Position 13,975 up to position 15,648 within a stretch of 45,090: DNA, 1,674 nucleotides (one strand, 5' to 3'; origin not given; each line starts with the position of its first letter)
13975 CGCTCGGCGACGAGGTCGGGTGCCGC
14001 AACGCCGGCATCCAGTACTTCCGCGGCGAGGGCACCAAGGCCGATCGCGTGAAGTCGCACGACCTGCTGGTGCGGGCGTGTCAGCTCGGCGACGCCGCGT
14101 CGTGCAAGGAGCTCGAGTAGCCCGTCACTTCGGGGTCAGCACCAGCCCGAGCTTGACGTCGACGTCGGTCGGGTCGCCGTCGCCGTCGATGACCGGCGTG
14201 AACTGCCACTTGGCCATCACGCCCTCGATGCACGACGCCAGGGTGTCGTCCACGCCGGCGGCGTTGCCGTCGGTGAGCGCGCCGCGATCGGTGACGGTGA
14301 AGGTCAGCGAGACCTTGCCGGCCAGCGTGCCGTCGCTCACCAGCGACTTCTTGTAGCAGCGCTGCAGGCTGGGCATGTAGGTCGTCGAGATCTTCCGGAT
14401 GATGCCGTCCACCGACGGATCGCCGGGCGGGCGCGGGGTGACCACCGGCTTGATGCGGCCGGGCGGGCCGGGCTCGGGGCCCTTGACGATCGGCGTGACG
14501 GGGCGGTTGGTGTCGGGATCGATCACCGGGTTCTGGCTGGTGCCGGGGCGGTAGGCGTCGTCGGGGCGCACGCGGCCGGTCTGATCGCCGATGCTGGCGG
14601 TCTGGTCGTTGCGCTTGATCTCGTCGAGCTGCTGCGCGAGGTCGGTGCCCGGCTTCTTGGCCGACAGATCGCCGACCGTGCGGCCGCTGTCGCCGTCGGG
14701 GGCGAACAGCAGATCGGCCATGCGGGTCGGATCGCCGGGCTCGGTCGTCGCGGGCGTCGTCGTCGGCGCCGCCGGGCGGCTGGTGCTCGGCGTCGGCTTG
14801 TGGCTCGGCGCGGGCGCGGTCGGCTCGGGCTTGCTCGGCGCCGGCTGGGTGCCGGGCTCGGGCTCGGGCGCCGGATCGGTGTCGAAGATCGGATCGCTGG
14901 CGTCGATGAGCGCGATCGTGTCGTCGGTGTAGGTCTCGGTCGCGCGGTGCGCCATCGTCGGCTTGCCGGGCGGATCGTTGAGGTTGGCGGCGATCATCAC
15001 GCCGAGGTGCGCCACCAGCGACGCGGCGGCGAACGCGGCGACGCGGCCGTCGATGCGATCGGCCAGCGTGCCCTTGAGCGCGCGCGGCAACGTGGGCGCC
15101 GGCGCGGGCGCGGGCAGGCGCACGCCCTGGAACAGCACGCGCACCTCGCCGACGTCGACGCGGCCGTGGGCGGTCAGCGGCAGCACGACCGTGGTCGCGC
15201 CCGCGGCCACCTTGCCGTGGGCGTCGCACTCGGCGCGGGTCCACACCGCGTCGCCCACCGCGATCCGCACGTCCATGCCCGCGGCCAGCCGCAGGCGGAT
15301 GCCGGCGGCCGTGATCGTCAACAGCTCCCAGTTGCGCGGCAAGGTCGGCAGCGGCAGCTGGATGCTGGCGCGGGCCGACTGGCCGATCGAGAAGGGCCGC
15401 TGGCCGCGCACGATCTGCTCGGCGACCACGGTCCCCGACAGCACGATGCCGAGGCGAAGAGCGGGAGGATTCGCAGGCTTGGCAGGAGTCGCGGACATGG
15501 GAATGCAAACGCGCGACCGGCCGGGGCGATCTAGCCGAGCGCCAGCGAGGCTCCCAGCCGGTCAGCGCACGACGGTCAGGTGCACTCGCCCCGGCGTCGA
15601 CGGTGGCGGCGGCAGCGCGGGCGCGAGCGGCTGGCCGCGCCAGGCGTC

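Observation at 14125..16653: Radical SAM enzyme paired with an AgmX/PglI-like TonB-C-domain membrane protein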

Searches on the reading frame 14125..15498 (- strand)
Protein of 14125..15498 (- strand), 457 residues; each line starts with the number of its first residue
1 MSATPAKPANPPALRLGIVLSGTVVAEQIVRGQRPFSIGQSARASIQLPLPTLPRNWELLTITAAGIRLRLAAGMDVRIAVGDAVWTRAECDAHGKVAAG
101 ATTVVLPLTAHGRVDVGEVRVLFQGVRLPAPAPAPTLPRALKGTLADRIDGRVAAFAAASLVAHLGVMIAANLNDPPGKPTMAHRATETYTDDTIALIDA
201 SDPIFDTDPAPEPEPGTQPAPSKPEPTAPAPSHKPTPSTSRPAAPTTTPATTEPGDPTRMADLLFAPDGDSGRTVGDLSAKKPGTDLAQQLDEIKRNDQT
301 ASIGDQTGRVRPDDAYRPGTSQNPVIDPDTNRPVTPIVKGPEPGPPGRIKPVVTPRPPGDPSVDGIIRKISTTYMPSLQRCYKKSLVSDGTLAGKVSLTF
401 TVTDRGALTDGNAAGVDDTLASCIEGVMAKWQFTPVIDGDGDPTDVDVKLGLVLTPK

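Call 6: search_protein_families(library=pfam, proteins=[window:14125-15498:-], max_evalue=0.01)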
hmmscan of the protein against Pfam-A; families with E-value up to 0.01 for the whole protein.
window:14125-15498:- (457 aa): 0 families

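Call 7: search_protein_families(library=ncbifam, proteins=[window:14125-15498:-], max_evalue=0.01)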
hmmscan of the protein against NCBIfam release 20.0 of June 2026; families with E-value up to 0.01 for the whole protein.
window:14125-15498:- (457 aa): 3 families
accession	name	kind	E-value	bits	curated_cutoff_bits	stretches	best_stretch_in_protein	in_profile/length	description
NF033768.1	myxo_SS_tail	domain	1.3e-09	38.1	40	1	367-438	6-79/92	AgmX/PglI C-terminal domain-containing protein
NF033760.1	gliding_GltG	equivalog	2e-07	29.9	650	1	366-436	558-630/650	adventurous gliding motility protein GltG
NF033761.1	gliding_GltJ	equivalog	0.0016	17.6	450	1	129-445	348-666/671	adventurous gliding motility protein GltJ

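Call 15: search_solved_structures(query=window:14125-15498:-, max_evalue=1, show_alignments=2)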
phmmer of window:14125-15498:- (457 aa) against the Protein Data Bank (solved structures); distinct sequences matched with E-value up to 1: 1.
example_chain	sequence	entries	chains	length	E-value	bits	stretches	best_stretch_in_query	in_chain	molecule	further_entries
4bin_A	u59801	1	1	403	0.98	11.6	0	329-372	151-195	N-ACETYLMURAMOYL-L-ALANINE AMIDASE AMIC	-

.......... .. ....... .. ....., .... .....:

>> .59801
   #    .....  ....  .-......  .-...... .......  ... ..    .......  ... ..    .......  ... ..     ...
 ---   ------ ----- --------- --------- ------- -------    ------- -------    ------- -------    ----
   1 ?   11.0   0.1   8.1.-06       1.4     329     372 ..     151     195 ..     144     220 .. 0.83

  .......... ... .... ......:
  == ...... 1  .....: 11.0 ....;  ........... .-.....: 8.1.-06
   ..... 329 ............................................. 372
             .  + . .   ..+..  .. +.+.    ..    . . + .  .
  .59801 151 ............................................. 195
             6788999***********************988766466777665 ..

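Call 16: find_encoding_contigs(protein=window:14125-15498:-, flank=10000, max_places=3)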
Protein window:14125-15498:- (457 aa): no gene with exactly this product is on record in the collection.

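Call 20: find_homologous_proteins(query=window:14125-15498:-)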
Query window:14125-15498:- (457 aa): 42 proteins with E <= 0.001 among 8000 candidates.
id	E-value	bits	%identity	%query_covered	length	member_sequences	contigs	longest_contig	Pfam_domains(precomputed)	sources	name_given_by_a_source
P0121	2.0e-281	952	96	100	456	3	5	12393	-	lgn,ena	-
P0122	1.4e-275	932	95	100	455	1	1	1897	-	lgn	-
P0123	2.0e-267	906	93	100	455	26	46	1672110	-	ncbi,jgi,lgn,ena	jgi:hypothetical protein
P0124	1.4e-260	883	89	100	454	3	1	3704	-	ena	-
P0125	3.6e-255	865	87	100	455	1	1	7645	-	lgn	-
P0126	1.0e-230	785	82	100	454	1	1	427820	-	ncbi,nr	ncbi:MAG: hypothetical protein IPH44_22570 [Myxococcales bacterium]|nr:hypothetical protein [Myxococ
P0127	7.3e-193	660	71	96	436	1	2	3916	-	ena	-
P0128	1.8e-192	659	70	100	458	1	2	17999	-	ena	-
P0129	4.8e-186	637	68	100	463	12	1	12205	-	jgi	jgi:hypothetical protein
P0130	2.1e-169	582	63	100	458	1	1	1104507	-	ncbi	ncbi:MAG: AgmX/PglI C-terminal domain-containing protein [Kofleriaceae bacterium]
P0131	9.9e-167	574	62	98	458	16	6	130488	-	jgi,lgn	jgi:hypothetical protein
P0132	1.8e-154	533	57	100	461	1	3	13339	-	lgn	-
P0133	3.3e-143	496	56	97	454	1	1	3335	-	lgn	-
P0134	5.3e-139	482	55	97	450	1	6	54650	-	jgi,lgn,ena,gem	-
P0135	6.7e-139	482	55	97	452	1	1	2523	-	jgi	jgi:hypothetical protein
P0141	1.5e-116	408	46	100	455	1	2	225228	-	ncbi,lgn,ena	-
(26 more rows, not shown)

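Call 21: find_encoding_contigs(protein=P0130, flank=6000, max_places=1)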
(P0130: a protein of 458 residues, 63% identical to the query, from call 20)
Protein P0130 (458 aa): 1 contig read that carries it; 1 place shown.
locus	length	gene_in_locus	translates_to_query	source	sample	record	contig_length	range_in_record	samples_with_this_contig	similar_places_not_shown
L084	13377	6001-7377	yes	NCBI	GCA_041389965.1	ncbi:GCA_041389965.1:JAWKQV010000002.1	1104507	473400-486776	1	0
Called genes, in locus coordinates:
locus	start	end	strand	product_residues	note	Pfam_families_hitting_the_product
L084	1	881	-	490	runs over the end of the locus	PF00072:Response_reg, PF00512:HisKA, PF02518:HATPase_c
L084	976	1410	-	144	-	PF00072:Response_reg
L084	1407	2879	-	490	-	PF05227:CHASE3, PF00512:HisKA, PF02518:HATPase_c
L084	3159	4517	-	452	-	PF00072:Response_reg, PF00158:Sigma54_activat, PF14532:Sigma54_activ_2, PF07728:AAA_5 (weak), PF25601:AAA_lid_14, PF02954:HTH_8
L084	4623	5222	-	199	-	PF03412:Peptidase_C39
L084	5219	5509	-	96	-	-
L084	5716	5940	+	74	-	-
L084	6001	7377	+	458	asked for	-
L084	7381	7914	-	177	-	-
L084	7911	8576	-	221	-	-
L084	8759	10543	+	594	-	PF17900:Peptidase_M1_N, PF01433:Peptidase_M1, PF09127:Leuk-A4-hydro_C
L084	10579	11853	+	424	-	-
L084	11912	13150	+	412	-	PF01098:FTSW_RODA_SPOVE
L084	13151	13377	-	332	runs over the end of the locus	PF01370:Epimerase (faint)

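Call 22: find_encoding_contigs(protein=P0141, flank=6000, max_places=1)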
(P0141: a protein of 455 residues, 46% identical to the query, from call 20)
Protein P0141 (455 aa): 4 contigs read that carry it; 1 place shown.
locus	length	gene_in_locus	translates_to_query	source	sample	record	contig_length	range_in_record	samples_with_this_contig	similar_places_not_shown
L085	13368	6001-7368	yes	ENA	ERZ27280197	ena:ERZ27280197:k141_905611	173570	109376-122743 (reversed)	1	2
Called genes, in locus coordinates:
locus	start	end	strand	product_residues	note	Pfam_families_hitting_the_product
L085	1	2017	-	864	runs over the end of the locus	PF17900:Peptidase_M1_N, PF01433:Peptidase_M1, PF13646:HEAT_2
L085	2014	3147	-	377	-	-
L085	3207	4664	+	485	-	PF16697:Yop-YscD_cpl, PF00498:FHA, PF00158:Sigma54_activat, PF14532:Sigma54_activ_2, PF07724:AAA_2 (weak), PF07728:AAA_5 (weak), PF25601:AAA_lid_14, PF02954:HTH_8 (weak), +1 more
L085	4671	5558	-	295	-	PF00892:EamA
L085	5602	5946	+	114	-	PF01329:Pterin_4a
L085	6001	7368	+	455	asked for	-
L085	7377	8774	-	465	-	PF00291:PALP, PF00571:CBS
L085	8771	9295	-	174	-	-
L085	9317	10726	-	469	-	PF00561:Abhydrolase_1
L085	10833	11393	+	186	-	-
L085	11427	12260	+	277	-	PF00248:Aldo_ket_red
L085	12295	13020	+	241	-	PF00753:Lactamase_B, PF16123:HAGH_C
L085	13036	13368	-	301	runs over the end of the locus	PF17820:PDZ_6 (faint)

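Call 23: find_encoding_contigs(protein=P0132, flank=6000, max_places=1)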
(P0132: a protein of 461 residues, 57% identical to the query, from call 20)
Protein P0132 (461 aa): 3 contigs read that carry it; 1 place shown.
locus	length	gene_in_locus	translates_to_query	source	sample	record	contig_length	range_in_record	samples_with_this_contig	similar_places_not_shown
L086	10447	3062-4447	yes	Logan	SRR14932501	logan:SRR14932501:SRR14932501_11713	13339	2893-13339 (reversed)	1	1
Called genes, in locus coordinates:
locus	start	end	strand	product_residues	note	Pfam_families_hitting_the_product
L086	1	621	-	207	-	?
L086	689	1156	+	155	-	-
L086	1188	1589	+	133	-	PF07291:MauE (weak), PF07681:DoxX, PF13564:DoxX_2 (faint)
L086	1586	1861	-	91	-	PF10041:DUF2277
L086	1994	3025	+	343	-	PF04055:Radical_SAM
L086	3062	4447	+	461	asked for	-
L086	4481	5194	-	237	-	-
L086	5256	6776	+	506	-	-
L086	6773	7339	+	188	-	PF13646:HEAT_2, PF03130:HEAT_PBS (faint)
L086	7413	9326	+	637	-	PF00069:Pkinase, PF07714:PK_Tyr_Ser-Thr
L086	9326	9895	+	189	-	PF00515:TPR_1 (faint), PF07719:TPR_2 (faint), PF13181:TPR_8 (faint)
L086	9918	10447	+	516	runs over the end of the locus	-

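Call 24: find_encoding_contigs(protein=P0126, flank=6000, max_places=1)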
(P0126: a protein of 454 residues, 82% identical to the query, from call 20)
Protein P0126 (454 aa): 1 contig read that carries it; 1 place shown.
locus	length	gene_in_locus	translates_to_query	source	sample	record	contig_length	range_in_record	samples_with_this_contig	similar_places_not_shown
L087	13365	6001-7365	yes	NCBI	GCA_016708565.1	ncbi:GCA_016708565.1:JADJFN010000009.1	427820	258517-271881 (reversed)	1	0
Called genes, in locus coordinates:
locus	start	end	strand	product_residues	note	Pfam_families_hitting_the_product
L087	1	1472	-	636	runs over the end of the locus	-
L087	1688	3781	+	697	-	PF02629:CoA_binding, PF13380:CoA_binding_2, PF13607:Succ_CoA_lig, PF19045:Ligase_CoA_2, PF13549:ATP-grasp_5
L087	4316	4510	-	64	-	-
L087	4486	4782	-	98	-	-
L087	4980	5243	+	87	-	PF04055:Radical_SAM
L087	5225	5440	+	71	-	-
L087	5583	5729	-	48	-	-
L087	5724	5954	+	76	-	-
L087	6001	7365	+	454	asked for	-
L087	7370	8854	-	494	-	-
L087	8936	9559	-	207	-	-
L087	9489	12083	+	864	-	PF00069:Pkinase, PF07714:PK_Tyr_Ser-Thr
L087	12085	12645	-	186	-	PF20032:ADYC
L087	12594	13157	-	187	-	-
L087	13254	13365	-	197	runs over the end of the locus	PF07638:Sigma70_ECF, PF04542:Sigma70_r2, PF08281:Sigma70_r4_2, PF04545:Sigma70_r4 (faint)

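Call 25: find_encoding_contigs(protein=P0129, flank=6000, max_places=1)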
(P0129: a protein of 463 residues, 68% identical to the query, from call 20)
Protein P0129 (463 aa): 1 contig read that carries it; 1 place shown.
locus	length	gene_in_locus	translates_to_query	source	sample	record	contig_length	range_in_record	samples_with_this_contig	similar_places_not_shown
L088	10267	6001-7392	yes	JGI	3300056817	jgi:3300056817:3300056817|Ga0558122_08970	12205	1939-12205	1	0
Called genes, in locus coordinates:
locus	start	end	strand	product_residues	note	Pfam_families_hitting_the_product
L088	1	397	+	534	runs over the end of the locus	PF00012:HSP70, PF06723:MreB_Mbl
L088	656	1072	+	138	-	PF00012:HSP70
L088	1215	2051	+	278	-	PF01483:P_proprotein (faint)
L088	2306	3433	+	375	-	-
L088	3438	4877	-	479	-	PF07894:SACK1 (faint), PF13091:PLDc_2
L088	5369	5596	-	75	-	-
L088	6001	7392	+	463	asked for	-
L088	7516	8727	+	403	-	-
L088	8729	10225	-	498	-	-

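Call 26: find_encoding_contigs(protein=P0131, flank=6000, max_places=1)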
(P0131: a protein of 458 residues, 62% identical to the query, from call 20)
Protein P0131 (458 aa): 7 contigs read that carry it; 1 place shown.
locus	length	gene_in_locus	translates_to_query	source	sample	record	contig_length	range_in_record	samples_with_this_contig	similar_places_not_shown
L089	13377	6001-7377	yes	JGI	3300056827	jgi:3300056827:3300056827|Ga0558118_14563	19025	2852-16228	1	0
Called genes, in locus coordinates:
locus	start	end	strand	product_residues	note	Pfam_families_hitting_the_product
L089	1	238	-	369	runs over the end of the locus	PF00155:Aminotran_1_2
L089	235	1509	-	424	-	PF00815:Histidinol_dh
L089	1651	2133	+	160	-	-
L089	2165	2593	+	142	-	PF07291:MauE (weak), PF07681:DoxX, PF13564:DoxX_2 (weak)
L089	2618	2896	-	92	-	PF10041:DUF2277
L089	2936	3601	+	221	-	-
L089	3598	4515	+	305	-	-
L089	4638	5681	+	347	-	PF04055:Radical_SAM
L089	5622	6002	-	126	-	-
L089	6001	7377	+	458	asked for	-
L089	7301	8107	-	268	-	-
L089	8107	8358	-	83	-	-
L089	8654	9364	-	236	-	-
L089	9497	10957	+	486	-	PF23416:DUF7107 (faint)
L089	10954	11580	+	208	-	PF03130:HEAT_PBS (faint), PF13646:HEAT_2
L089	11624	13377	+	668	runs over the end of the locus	PF00069:Pkinase, PF07714:PK_Tyr_Ser-Thr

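Call 43: predict_structure(alignment_id=A3)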
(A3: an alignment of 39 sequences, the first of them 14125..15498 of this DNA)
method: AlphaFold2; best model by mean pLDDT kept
length: 457 residues; sequences in the alignment: 39
mean_pLDDT: 69.7   pTM: 0.34
mean pLDDT of the five models: 69.7, 68.9, 67.6, 66.9, 65.3
residues with pLDDT >= 90: 124; 70-90: 123; 50-70: 76; < 50: 134
segments of 3 or more residues with pLDDT < 50: 1-4, 183-185, 188-199, 205-256, 271-284, 303-311, 313-345
pLDDT, mean of each block of 10 residues (from residue 1): 58 93 90 91 88 90 94 94 94 92 95 94 90 72 57 76 84 64 49 41 48 40 43 36 35 44 56 44 53 63 44 43 45 42 51 58 82 89 82 81 91 89 93 87 88 73
secondary structure, 60 per line:
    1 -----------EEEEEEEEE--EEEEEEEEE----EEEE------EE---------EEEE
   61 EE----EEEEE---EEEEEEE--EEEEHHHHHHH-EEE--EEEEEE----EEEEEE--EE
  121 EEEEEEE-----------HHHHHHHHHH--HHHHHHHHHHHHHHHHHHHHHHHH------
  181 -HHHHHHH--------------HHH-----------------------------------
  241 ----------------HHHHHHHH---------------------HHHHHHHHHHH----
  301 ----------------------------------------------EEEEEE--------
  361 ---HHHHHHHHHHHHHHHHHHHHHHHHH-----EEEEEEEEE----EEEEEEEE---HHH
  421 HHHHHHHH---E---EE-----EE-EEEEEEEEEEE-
elements in order: E12-20 E23-31 E36-39 E57-62 E67-71 E75-81 E84-87 H88-94 E96-98 E101-106 E111-116 E119-127 H139-148 H151-174 H182-188 H257-264 H286-296 E347-352 H364-388 E394-402 E407-414 H418-428 E446-456

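Call 46: fold_search(model_id=the predicted structure, library=pdb)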
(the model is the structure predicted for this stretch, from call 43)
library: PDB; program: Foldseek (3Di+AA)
matches with E <= 10: 649; with E <= 0.001: 0
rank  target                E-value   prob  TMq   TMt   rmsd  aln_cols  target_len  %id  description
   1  4h87_B                1.4e-03  1.00  0.16  0.48  10.8       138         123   13  Crystal structure of a FHA domain of kanadaptin (SLC4A1AP) from Homo sapiens at 1.55 A resolution (released 2012-10-10)
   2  4h87_A                1.7e-03  1.00  0.14  0.42   9.6       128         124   13  Crystal structure of a FHA domain of kanadaptin (SLC4A1AP) from Homo sapiens at 1.55 A resolution (released 2012-10-10)
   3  4qcj                  2.8e-03  1.00  0.17  0.61   5.4       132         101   17  Crystal Structure of OdhI from Corynebacterium glutamicum (released 2014-07-02)
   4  6i97_D                3.6e-03  1.00  0.15  0.64   8.7       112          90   19  Structure of the ferrioxamine B transporter FoxA from Pseudomonas aeruginosa in complex with ferrioxamine B and a C-te (released 2019-08-28)
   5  6ccd                  3.8e-03  1.00  0.16  0.61   5.4       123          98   14  The crystal structure of Mycobacterium tuberculosis Rv1747 FHA-1 (released 2018-06-20)
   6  6hc1_A                4.2e-03  1.00  0.17  0.58   5.2       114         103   16  Bdellovibrio bacteriovorus DgcB FHA in complex with phosphorylated N-terminal peptide (released 2019-08-28)
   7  6i2p_E                4.7e-03  1.00  0.16  0.57   6.2       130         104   15  Crystal structure of the Mycobacterium tuberculosis PknB kinase domain (L33E mutant) in complex with its substrate Gar (released 2019-05-22)
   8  3umz_A                5.0e-03  1.00  0.17  0.54   4.8       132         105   14  Crystal Structure of the human MDC1 FHA Domain (released 2012-01-25)
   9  7rj3_A                5.3e-03  1.00  0.16  0.55   5.4       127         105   16  Crystal Structure of the Forkhead Associated (FHA) Domain of the Glycogen Accumulation Regulator (GarA) from Mycobacte (released 2021-07-28)
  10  4d9v_B                5.9e-03  1.00  0.17  0.56  10.0       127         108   16  Structure of the Type III Secretion System Protein (released 2012-09-26)
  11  4ym4_A                5.9e-03  0.99  0.17  0.46  10.4       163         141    8  Truncated Human TIFA in complex with its Thr9 phosphorylated N-terminal peptide 1-15 (released 2015-10-21)
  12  7rj3_B                6.2e-03  1.00  0.17  0.63   4.7       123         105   15  Crystal Structure of the Forkhead Associated (FHA) Domain of the Glycogen Accumulation Regulator (GarA) from Mycobacte (released 2021-07-28)
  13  8p5x_G                6.6e-03  1.00  0.17  0.62   5.2       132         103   17  Single particle cryo-EM structure of the complex between Corynebacterium glutamicum homohexameric 2-oxoglutarate dehyd (released 2023-08-16)
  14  3gqs_B                6.6e-03  1.00  0.15  0.60   5.8       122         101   12  Crystal structure of the FHA domain of CT664 protein from Chlamydia trachomatis (released 2009-04-07)
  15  8p5r_G                6.6e-03  1.00  0.15  0.59   7.8       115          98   13  Crystal structure of full-length, homohexameric 2-oxoglutarate dehydrogenase KGD from Mycobacterium smegmatis in compl (released 2023-08-16)
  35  6sly_MODEL_1_A        2.7e-02  0.96  0.14  0.45   7.5       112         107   14  NMR solution structure of Helicobacter pylori TonB-CTD (residues 179-285) (released 2020-03-25)
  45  7zc8_A                5.5e-02  0.99  0.14  0.59   2.8        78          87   17  Crystal structure of the C-terminal domain of FusB, a TonB homologue (released 2022-08-17)
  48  7zc8_B                5.8e-02  0.96  0.10  0.46   5.2        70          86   20  Crystal structure of the C-terminal domain of FusB, a TonB homologue (released 2022-08-17)
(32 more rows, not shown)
